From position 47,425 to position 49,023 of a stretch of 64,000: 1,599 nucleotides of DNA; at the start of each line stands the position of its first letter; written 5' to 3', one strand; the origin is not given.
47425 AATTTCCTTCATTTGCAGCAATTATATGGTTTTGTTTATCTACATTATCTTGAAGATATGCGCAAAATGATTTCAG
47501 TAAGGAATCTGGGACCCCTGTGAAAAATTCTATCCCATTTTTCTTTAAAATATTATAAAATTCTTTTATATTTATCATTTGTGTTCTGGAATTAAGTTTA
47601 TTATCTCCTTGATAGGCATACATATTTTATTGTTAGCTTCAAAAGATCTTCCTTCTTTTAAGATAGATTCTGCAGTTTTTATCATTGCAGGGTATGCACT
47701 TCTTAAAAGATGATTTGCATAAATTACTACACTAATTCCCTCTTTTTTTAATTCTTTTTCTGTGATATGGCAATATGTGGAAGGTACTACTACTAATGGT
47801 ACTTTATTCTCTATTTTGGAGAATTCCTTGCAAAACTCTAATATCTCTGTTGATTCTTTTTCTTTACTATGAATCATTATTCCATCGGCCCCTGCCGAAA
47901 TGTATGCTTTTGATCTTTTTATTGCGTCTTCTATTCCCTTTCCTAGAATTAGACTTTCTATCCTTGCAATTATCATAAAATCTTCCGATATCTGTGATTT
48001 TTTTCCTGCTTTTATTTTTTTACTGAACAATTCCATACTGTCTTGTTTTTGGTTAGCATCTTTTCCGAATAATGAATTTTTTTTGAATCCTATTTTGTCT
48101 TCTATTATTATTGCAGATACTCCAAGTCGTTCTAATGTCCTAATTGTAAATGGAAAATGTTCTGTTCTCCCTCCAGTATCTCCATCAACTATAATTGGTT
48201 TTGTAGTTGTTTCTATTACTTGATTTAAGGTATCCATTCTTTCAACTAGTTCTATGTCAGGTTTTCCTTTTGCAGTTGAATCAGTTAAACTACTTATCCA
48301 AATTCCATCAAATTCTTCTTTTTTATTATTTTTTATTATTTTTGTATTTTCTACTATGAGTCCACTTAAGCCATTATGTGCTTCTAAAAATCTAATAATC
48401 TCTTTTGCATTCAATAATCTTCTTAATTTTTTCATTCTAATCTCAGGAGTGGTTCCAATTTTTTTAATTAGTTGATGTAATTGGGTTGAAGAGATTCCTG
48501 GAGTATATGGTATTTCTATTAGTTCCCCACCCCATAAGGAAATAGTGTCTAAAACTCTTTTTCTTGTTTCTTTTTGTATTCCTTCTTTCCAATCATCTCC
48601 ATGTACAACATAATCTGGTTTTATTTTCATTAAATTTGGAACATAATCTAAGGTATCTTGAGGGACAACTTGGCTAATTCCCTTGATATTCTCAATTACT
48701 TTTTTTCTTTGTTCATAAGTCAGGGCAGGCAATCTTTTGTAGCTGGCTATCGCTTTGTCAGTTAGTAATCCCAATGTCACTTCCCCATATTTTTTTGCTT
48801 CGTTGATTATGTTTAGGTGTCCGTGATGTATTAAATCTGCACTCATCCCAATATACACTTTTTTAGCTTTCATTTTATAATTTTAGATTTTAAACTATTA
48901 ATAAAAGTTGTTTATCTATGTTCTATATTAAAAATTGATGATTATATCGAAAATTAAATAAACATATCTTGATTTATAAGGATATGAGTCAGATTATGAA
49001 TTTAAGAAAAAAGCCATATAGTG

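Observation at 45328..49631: Phosphonate biosynthesis module in an archaeal glycosylation island: cytidylyltransferase-PEP mutase fusion, Ppd and Fe-ADH, with a divergent CDP-alcohol phosphotransferase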

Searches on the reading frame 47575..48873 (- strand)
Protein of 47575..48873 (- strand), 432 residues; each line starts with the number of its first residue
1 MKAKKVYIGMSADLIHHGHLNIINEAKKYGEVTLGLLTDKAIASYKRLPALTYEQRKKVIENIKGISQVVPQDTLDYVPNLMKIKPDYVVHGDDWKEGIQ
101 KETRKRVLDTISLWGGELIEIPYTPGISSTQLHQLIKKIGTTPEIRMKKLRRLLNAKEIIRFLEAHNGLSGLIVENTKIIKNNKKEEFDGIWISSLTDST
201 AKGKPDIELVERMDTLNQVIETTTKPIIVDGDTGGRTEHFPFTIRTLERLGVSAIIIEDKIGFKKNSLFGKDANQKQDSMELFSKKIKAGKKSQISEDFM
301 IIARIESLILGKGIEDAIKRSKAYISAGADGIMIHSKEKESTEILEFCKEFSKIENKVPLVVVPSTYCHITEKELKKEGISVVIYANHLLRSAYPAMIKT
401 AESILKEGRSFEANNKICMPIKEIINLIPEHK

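Call 3: search_protein_families(library=pfam, proteins=[window:47575-48873:-], max_evalue=0.01)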
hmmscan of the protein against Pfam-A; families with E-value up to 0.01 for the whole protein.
window:47575-48873:- (432 aa): 2 families
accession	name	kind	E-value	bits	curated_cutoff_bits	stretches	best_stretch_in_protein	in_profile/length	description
PF13714.12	PEP_mutase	-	3e-55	187.8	31.5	1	150-405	1-240/240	Phosphoenolpyruvate phosphomutase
PF01467.32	CTP_transf_like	-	1.6e-16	61.2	21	1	11-132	5-130/133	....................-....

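Call 4: search_protein_families(library=ncbifam, proteins=[window:47575-48873:-], max_evalue=0.01)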
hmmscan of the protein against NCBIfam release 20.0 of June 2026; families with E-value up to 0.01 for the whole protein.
window:47575-48873:- (432 aa): 11 families
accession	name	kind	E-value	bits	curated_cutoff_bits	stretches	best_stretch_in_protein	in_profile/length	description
TIGR02320.1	PEP_mutase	equivalog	1e-116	388.9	319.55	1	150-431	1-283/284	phosphoenolpyruvate mutase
TIGR02321.1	Pphn_pyruv_hyd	equivalog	2.3e-41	141.8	374.4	1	167-428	15-276/290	phosphonopyruvate hydrolase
TIGR02317.1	prpB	equivalog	6.2e-29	101.1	354.4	1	148-410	3-253/285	methylisocitrate lyase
NF008455.0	PRK11320.1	equivalog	2.2e-22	79.6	353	1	182-407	34-253/295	methylisocitrate lyase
TIGR02319.1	CPEP_Pphonmut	equivalog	5e-15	55.5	420.05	1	148-386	6-233/294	carboxyvinyl-carboxyphosphonate phosphorylmutase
TIGR02199.1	rfaE_dom_II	equivalog_domain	1.9e-12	47.2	181.5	1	11-137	19-143/144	D-glycero-beta-D-manno-heptose 1-phosphate adenylyltransferase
TIGR01518.1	g3p_cytidyltrns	equivalog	2.5e-12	47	165.4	1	12-133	7-122/125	glycerol-3-phosphate cytidylyltransferase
TIGR00125.1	cyt_tran_rel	domain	8.3e-12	45.1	27.7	1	6-64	2-60/65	adenylyltransferase/cytidyltransferase family protein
NF001985.0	PRK00777.1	subfamily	3.5e-08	33.7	104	1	2-62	3-64/157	pantetheine-phosphate adenylyltransferase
NF008454.0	PRK11316.1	equivalog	2.5e-06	26.4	521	1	12-138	349-473/475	bifunctional D-glycero-beta-D-manno-heptose-7-phosphate kinase/D-glycero-beta-D-manno-heptose 1-phosphate adenylyltransferase HldE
TIGR01768.1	GGGP-family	subfamily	0.00029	20.4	113.25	0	317-373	16-71/224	geranylgeranylglyceryl phosphate synthase family protein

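Call 8: find_homologous_proteins(query=window:47575-48873:-, max_evalue=1e-10)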
Query window:47575-48873:- (432 aa): 8000 proteins with E <= 1e-10 among 8000 candidates; the best 120 are listed.
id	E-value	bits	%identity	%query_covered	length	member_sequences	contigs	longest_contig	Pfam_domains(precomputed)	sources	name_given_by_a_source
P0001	3.8e-255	864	90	99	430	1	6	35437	PF13714.13,PF01467.33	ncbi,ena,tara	tara:strand:- start:1239 stop:2531 length:1293 start_codon:yes stop_codon:yes gene_type:complete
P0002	3.0e-218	743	75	99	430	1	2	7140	PF13714.13,PF01467.33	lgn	-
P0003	1.5e-216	737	76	99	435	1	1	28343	PF13714.13,PF01467.33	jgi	jgi:phosphoenolpyruvate phosphomutase / 2-hydroxyethylphosphonate cytidylyltransferase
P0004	2.3e-214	730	75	99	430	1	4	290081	PF13714.13,PF01467.33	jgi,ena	jgi:phosphoenolpyruvate phosphomutase / 2-hydroxyethylphosphonate cytidylyltransferase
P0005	1.5e-212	724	75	99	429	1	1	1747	PF13714.13,PF01467.33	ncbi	-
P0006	2.6e-212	723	73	99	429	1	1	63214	PF13714.13,PF01467.33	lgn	-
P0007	4.6e-212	722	74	99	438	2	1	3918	PF13714.13,PF01467.33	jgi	-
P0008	1.9e-211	720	74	99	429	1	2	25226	PF13714.13,PF01467.33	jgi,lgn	-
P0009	2.4e-211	720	75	99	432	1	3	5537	PF13714.13,PF01467.33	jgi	jgi:phosphoenolpyruvate phosphomutase / 2-hydroxyethylphosphonate cytidylyltransferase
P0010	2.5e-211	720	73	99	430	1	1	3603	PF13714.13,PF01467.33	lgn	-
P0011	2.8e-211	720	73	99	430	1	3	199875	PF13714.13,PF01467.33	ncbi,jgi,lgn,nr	ncbi:phosphoenolpyruvate mutase [Candidatus Woesearchaeota archaeon]|nr:phosphoenolpyruvate mutase [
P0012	6.2e-211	719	75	99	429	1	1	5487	PF13714.13,PF01467.33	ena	-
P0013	9.9e-211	718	75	97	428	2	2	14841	PF13714.13,PF01467.33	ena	-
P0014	2.9e-210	716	74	99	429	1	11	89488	PF13714.13,PF01467.33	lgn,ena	-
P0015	3.2e-210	716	73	99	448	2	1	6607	PF13714.13,PF01467.33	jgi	jgi:phosphoenolpyruvate phosphomutase / 2-hydroxyethylphosphonate cytidylyltransferase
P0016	3.6e-210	716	73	98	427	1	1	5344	PF13714.13,PF01467.33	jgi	-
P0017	7.3e-210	715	75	99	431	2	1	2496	PF13714.13,PF01467.33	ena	-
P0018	1.3e-209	714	73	97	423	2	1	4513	PF13714.13,PF01467.33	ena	-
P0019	7.7e-209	712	73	99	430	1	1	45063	PF13714.13,PF01467.33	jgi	jgi:phosphoenolpyruvate phosphomutase / 2-hydroxyethylphosphonate cytidylyltransferase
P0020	2.9e-208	710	72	99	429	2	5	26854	PF13714.13,PF01467.33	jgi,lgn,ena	-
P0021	3.1e-208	710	73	99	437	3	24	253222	PF13714.13,PF01467.33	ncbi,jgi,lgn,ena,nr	ncbi:phosphoenolpyruvate mutase [archaeon]|jgi:phosphoenolpyruvate phosphomutase / 2-hydroxyethylpho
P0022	4.3e-208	709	73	99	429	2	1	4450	PF13714.13,PF01467.33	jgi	-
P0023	9.0e-208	708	73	98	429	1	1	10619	PF13714.13,PF01467.33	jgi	-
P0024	4.5e-207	706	74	99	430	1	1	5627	PF13714.13,PF01467.33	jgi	jgi:phosphoenolpyruvate phosphomutase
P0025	5.9e-206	702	72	99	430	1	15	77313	PF13714.13,PF01467.33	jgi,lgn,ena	jgi:phosphoenolpyruvate phosphomutase / 2-hydroxyethylphosphonate cytidylyltransferase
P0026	7.6e-206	702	72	99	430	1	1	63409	PF13714.13,PF01467.33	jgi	-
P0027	8.1e-206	702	73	98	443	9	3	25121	PF13714.13,PF01467.33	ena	-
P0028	9.5e-206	702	75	97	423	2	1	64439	PF13714.13,PF01467.33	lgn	-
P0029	2.6e-205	700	-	-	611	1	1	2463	PF13714.13,PF01467.33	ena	-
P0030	2.6e-205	700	72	99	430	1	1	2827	PF13714.13,PF01467.33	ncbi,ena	-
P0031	4.6e-205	699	72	99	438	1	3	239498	PF13714.13,PF01467.33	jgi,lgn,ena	jgi:phosphoenolpyruvate phosphomutase / 2-hydroxyethylphosphonate cytidylyltransferase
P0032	6.5e-205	699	73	99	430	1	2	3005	PF13714.13,PF01467.33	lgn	-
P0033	1.1e-204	698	72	99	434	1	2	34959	PF13714.13,PF01467.33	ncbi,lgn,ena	-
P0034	2.5e-204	697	72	98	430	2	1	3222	PF13714.13,PF01467.33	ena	-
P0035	8.1e-204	695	71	99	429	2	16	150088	PF13714.13,PF01467.33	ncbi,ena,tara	tara:strand:- start:47954 stop:49243 length:1290 start_codon:yes stop_codon:yes gene_type:complete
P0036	8.6e-204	695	72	99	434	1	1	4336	PF13714.13,PF01467.33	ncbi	-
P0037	1.0e-203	695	73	99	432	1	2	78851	PF13714.13,PF01467.33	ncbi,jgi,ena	-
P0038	1.2e-203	695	70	99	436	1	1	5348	PF13714.13,PF01467.33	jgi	jgi:phosphoenolpyruvate mutase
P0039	1.9e-203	694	73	99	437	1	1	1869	PF13714.13,PF01467.33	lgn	-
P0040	5.3e-203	693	70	99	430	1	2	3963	PF13714.13,PF01467.33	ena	-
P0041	5.3e-203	692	71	99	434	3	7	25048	PF13714.13,PF01467.33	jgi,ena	-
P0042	9.4e-203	692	71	99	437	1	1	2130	PF13714.13,PF01467.33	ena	-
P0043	1.6e-202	691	71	99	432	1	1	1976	PF13714.13,PF01467.33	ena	-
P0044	1.9e-202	691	72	99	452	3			PF13714.13,PF01467.33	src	-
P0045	2.7e-202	690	72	98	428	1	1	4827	PF13714.13,PF01467.33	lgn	-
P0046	3.5e-202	690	71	99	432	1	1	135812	PF13714.13,PF01467.33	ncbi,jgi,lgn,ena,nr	ncbi:MAG: phosphoenolpyruvate mutase [Nanoarchaeota archaeon]|nr:phosphoenolpyruvate mutase [Nanoarc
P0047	6.7e-202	689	71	99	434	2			PF13714.13,PF01467.33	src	-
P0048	1.1e-201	688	73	99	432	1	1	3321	PF13714.13,PF01467.33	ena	-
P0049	1.9e-201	687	70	99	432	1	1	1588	PF13714.13,PF01467.33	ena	-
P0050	4.4e-201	686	70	99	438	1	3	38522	PF13714.13,PF01467.33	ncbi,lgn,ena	ncbi:MAG: phosphoenolpyruvate mutase [Nanoarchaeota archaeon]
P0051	7.5e-201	685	71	99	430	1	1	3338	PF13714.13,PF01467.33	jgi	jgi:phosphoenolpyruvate phosphomutase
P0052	9.7e-201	685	70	99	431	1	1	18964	PF13714.13,PF01467.33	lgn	-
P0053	1.1e-200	685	71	98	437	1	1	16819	PF13714.13,PF01467.33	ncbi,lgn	-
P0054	1.2e-200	685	71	99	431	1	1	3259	PF13714.13,PF01467.33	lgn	-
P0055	1.3e-200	685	71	99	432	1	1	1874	PF13714.13,PF01467.33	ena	-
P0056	1.7e-200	684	69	99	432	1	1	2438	PF13714.13,PF01467.33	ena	-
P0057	4.2e-200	683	69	99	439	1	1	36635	PF13714.13,PF01467.33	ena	-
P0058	4.2e-200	683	70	100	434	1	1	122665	PF13714.13,PF01467.33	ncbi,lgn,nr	ncbi:MAG: phosphoenolpyruvate mutase [Nanoarchaeota archaeon]|nr:phosphoenolpyruvate mutase [Nanoarc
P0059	4.6e-200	683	71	99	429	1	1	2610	PF13714.13,PF01467.33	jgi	-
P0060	7.4e-200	682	69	99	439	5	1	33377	PF13714.13,PF01467.33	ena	-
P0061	8.2e-200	682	71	99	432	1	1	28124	PF13714.13,PF01467.33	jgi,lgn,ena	-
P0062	8.4e-200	682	71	99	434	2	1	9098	PF13714.13,PF01467.33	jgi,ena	-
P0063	1.1e-199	682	69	99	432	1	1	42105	PF13714.13,PF01467.33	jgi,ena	-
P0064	1.8e-199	681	71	99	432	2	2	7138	PF13714.13,PF01467.33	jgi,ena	-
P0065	2.2e-199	681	68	98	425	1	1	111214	PF13714.13,PF01467.33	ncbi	-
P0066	3.2e-199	680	71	100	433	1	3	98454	PF13714.13,PF01467.33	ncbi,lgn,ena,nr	ncbi:MAG TPA: phosphoenolpyruvate mutase [Ignavibacteria bacterium]|nr:phosphoenolpyruvate mutase [I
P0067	1.2e-198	678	70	99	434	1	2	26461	PF13714.13,PF01467.33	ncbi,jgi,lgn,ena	-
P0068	2.0e-198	677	71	99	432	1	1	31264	PF13714.13,PF01467.33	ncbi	-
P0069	2.4e-198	677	69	99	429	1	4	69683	PF13714.13,PF01467.33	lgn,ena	-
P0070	2.5e-198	677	72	99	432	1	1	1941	PF13714.13,PF01467.33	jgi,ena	-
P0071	2.9e-198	677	71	99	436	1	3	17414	PF13714.13,PF01467.33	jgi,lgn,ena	-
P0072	3.1e-198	677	72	99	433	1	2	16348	PF13714.13,PF01467.33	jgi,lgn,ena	-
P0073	3.5e-198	677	70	98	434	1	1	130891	PF13714.13,PF01467.33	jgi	jgi:phosphoenolpyruvate phosphomutase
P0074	3.7e-198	677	71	99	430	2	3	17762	PF13714.13,PF01467.33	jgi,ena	-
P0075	5.6e-198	676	71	99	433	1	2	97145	PF13714.13,PF01467.33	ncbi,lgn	ncbi:MAG: phosphoenolpyruvate mutase [Ignavibacteria bacterium]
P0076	5.6e-198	676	71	99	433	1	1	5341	PF13714.13,PF01467.33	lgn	-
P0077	5.9e-198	676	70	99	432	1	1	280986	PF13714.13,PF01467.33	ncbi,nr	ncbi:MAG: phosphoenolpyruvate mutase [Ignavibacteria bacterium]|nr:phosphoenolpyruvate mutase [Ignav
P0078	7.0e-198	676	70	99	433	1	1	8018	PF13714.13,PF01467.33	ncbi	-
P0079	8.8e-198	675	70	99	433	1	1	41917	PF13714.13,PF01467.33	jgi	jgi:phosphoenolpyruvate phosphomutase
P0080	9.5e-198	675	71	98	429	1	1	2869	PF13714.13,PF01467.33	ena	-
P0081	9.6e-198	675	70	99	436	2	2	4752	PF13714.13,PF01467.33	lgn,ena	-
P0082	9.7e-198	675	71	99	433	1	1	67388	PF13714.13,PF01467.33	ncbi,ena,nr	ncbi:MAG: phosphoenolpyruvate mutase [Ignavibacteriae bacterium]|nr:phosphoenolpyruvate mutase [Igna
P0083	1.0e-197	675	72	99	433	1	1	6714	PF13714.13,PF01467.33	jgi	-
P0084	1.3e-197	675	72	99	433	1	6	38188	PF13714.13,PF01467.33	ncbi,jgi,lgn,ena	jgi:phosphoenolpyruvate mutase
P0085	1.5e-197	675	72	99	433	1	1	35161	PF13714.13,PF01467.33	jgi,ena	-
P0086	1.9e-197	674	72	99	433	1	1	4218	PF13714.13,PF01467.33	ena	-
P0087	2.7e-197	674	71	99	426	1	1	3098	PF13714.13,PF01467.33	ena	-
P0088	2.8e-197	674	70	99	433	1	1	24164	PF13714.13,PF01467.33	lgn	-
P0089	3.5e-197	673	71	99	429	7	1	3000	PF13714.13,PF01467.33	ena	-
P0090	3.6e-197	673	71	99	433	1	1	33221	PF13714.13,PF01467.33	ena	-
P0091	3.8e-197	673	70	99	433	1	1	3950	PF13714.13,PF01467.33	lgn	-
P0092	4.0e-197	673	71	98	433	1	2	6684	PF13714.13,PF01467.33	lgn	-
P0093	4.6e-197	673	72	99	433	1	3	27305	PF13714.13,PF01467.33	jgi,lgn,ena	-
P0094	5.2e-197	673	71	99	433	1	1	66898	PF13714.13,PF01467.33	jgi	jgi:phosphoenolpyruvate mutase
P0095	5.3e-197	673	72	99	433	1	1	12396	PF13714.13,PF01467.33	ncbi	ncbi:MAG: phosphoenolpyruvate mutase [Ignavibacteria bacterium]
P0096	5.8e-197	673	69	99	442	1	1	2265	PF13714.13,PF01467.33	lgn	-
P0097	6.8e-197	672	70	99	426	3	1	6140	PF13714.13,PF01467.33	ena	-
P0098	7.2e-197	672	71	99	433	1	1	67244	PF13714.13,PF01467.33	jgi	jgi:phosphoenolpyruvate mutase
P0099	8.4e-197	672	69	99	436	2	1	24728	PF13714.13,PF01467.33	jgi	jgi:phosphoenolpyruvate phosphomutase / 2-hydroxyethylphosphonate cytidylyltransferase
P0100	1.0e-196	672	69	99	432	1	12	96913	PF13714.13,PF01467.33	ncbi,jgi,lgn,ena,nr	ncbi:MAG TPA: phosphoenolpyruvate mutase [Ignavibacteria bacterium]|nr:phosphoenolpyruvate mutase [I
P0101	1.1e-196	672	71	99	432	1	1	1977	PF13714.13,PF01467.33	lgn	-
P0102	1.2e-196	672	71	99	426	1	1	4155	PF13714.13,PF01467.33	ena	-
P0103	1.3e-196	671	69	99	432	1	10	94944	PF13714.13,PF01467.33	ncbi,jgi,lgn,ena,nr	ncbi:MAG TPA: phosphoenolpyruvate mutase [Ignavibacteria bacterium]|nr:phosphoenolpyruvate mutase [I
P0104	1.3e-196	671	69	99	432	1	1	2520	PF13714.13,PF01467.33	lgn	-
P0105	1.6e-196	671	71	99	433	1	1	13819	PF13714.13,PF01467.33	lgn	-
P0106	1.6e-196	671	70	99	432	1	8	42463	PF13714.13,PF01467.33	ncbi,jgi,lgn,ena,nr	ncbi:TPA: phosphoenolpyruvate mutase [Candidatus Woesearchaeota archaeon]|nr:phosphoenolpyruvate mut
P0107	1.8e-196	671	69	99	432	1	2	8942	PF13714.13,PF01467.33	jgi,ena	-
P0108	1.8e-196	671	69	99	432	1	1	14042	PF13714.13,PF01467.33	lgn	-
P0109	1.9e-196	671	71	99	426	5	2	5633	PF13714.13,PF01467.33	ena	-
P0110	2.5e-196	671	70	99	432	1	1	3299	PF13714.13,PF01467.33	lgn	-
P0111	3.1e-196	670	68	100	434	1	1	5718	PF13714.13,PF01467.33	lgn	-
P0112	3.4e-196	670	69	99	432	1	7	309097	PF13714.13,PF01467.33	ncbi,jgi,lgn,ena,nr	ncbi:MAG TPA: phosphoenolpyruvate mutase [Ignavibacteria bacterium]|nr:phosphoenolpyruvate mutase [B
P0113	3.7e-196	670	69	99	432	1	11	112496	PF13714.13,PF01467.33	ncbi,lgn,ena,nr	ncbi:MAG: phosphoenolpyruvate mutase [Bacteroidetes bacterium]|nr:phosphoenolpyruvate mutase [Bacter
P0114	4.0e-196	670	70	99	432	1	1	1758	PF13714.13,PF01467.33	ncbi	-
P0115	4.2e-196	670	71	99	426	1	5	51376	PF13714.13,PF01467.33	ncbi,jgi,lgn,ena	-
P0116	4.5e-196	670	69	99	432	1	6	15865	PF13714.13,PF01467.33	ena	-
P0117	4.7e-196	670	71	99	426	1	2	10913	PF13714.13,PF01467.33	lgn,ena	-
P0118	5.0e-196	670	71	99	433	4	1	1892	PF13714.13,PF01467.33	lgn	-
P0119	5.3e-196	669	70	99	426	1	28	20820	PF13714.13,PF01467.33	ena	-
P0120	6.0e-196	669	70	99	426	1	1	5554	PF13714.13,PF01467.33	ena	-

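Call 9: search_solved_structures(query=window:47575-48873:-, show_alignments=3)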
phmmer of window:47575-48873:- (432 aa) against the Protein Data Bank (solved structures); distinct sequences matched with E-value up to 0.001: 26.
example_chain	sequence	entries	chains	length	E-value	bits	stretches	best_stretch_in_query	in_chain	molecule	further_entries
5x3d_A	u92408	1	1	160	1.9e-59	204.9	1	4-139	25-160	Phosphoenolpyruvate phosphomutase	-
1m1b_A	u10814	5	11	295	2.5e-41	145.1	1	147-427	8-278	PHOSPHOENOLPYRUVATE PHOSPHOMUTASE | PROTEIN (PHOSPHOENOLPYRUVATE MUTASE)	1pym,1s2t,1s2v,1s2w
5unc_A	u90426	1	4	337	2.7e-41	145.1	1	146-417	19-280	PHOSPHOENOLPYRUVATE PHOSPHOMUTASE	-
1s2u_A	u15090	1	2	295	6.1e-41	143.9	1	147-427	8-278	Phosphoenolpyruvate phosphomutase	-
2dua_A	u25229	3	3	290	2.6e-38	135.2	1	170-427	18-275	Phosphonopyruvate hydrolase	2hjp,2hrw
3eoo_A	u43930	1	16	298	4.9e-14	55.3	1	200-409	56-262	Methylisocitrate lyase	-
4iqd_A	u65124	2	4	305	1.2e-13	54.1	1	136-406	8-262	Carboxyvinyl-carboxyphosphonate phosphorylmutase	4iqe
3elb_A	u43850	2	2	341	2.8e-13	52.8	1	3-132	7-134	Ethanolamine-phosphate cytidylyltransferase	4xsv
6t4v_C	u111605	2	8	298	6e-13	51.7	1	185-406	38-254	2-methylisocitrate lyase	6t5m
1o5q_A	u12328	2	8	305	7.5e-12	48.1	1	201-405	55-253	Probable methylisocitrate lyase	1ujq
1xg3_A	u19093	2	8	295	1.5e-11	47.1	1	201-404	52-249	Probable methylisocitrate lyase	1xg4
9hra_A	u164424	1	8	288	2.5e-11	46.4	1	188-408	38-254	2-methylisocitrate lyase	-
9hgk_A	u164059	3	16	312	3.2e-11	46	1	188-408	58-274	2-methylisocitrate lyase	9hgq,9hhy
1mum_A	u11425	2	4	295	3.3e-11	46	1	201-404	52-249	2-methylisocitrate lyase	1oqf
9hgo_A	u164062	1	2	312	8.3e-11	44.7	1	188-408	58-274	2-methylisocitrate lyase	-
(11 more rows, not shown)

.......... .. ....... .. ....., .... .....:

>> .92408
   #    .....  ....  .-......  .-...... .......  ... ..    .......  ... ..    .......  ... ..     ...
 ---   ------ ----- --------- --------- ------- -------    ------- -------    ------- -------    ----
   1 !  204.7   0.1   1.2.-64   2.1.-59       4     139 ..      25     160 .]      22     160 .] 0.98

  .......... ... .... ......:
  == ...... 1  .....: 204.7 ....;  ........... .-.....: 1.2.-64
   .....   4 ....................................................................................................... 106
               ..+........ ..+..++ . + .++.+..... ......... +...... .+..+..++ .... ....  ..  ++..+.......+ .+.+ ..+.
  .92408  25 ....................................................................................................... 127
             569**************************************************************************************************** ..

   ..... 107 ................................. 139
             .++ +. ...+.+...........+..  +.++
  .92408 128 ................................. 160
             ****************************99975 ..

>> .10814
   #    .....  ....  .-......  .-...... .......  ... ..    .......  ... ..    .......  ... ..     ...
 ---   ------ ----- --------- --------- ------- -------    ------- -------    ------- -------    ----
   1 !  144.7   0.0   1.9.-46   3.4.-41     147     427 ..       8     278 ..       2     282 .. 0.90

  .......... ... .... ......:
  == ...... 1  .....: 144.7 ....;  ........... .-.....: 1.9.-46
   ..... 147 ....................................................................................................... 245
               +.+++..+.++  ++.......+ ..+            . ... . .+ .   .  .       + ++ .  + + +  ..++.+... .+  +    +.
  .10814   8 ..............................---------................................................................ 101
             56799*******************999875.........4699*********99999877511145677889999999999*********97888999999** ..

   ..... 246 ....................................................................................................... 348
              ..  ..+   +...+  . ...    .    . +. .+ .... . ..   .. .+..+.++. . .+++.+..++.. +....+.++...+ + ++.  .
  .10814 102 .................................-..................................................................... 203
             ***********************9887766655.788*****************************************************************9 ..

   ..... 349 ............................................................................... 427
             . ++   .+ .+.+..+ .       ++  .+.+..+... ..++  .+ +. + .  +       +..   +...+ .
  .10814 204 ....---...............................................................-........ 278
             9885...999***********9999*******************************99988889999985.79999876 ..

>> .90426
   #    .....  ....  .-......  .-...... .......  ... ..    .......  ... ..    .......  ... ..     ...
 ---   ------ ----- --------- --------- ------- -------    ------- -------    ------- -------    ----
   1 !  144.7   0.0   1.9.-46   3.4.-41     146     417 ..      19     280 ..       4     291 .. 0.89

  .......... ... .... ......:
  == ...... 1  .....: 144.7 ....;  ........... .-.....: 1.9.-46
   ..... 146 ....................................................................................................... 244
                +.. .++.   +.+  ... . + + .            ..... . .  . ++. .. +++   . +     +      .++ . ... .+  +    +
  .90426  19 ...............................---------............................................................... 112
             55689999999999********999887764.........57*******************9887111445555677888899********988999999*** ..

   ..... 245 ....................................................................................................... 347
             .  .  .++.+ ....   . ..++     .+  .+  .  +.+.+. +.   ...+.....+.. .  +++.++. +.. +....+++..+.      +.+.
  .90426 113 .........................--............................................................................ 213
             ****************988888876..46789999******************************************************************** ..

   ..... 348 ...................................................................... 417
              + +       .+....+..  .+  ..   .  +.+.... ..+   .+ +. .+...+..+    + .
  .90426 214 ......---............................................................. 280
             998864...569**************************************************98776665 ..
